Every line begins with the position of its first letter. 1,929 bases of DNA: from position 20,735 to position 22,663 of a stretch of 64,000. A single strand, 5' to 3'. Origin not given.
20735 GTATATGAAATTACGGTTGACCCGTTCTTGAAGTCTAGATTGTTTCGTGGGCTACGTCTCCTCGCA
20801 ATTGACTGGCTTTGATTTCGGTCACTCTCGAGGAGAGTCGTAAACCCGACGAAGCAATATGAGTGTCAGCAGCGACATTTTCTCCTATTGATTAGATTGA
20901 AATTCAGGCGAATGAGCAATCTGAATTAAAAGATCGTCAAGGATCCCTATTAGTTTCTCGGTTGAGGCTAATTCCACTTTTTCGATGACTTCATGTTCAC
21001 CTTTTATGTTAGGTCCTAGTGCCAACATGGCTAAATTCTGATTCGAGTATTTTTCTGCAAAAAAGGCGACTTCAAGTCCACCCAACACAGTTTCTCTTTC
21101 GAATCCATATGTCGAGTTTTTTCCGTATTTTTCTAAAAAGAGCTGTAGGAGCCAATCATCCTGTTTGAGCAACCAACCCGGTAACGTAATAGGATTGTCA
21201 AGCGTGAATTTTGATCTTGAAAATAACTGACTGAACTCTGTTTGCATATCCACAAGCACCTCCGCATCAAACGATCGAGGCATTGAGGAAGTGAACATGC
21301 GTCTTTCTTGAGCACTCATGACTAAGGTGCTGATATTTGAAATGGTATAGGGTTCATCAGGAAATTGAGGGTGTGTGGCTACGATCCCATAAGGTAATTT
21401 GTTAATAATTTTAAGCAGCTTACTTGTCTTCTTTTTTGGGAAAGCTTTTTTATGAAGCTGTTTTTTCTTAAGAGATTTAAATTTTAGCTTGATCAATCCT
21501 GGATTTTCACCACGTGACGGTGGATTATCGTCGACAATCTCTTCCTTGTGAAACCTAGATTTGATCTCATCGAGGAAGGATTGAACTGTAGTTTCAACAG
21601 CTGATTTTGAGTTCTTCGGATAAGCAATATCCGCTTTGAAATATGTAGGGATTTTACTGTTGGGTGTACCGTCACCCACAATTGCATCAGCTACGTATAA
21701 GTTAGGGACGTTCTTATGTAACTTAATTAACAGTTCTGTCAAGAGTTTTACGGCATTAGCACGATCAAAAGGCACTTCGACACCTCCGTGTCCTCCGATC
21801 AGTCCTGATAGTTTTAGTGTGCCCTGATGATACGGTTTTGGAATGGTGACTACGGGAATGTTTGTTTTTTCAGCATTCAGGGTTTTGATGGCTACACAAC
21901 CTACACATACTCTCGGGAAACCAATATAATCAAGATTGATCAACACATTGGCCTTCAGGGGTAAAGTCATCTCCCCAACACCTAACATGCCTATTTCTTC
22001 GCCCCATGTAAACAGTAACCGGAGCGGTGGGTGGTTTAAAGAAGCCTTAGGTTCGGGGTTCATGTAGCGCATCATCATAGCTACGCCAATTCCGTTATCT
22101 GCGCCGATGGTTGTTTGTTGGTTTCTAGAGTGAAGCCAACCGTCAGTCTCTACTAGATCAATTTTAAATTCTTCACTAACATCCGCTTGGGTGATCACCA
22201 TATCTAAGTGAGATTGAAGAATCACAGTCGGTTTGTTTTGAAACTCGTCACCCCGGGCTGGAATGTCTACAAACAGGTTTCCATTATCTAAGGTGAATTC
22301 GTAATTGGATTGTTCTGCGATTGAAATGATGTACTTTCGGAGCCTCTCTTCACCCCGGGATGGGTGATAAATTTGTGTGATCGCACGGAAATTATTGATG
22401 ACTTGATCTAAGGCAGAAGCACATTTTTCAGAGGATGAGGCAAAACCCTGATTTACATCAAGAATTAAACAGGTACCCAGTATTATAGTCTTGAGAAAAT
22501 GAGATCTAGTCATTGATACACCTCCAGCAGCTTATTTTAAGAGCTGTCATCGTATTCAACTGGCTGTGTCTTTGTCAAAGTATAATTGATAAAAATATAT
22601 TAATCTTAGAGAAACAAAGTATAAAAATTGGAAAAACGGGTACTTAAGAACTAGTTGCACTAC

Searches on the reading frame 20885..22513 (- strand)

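Call 67: search_protein_families(library=ncbifam, proteins=[window:20885-22513:-], max_evalue=1e-10)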
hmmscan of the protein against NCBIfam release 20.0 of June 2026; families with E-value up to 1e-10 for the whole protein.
window:20885-22513:- (542 aa): 2 families
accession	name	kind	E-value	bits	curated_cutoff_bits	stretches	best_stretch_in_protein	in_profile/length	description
TIGR01893.1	aa-his-dipept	subfamily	3.4e-71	240.4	343.75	1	37-531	5-476/478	beta-Ala-His dipeptidase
NF011600.0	PRK15026.1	equivalog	4.9e-34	117.9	991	1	39-532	13-482/485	cytosol nonspecific dipeptidase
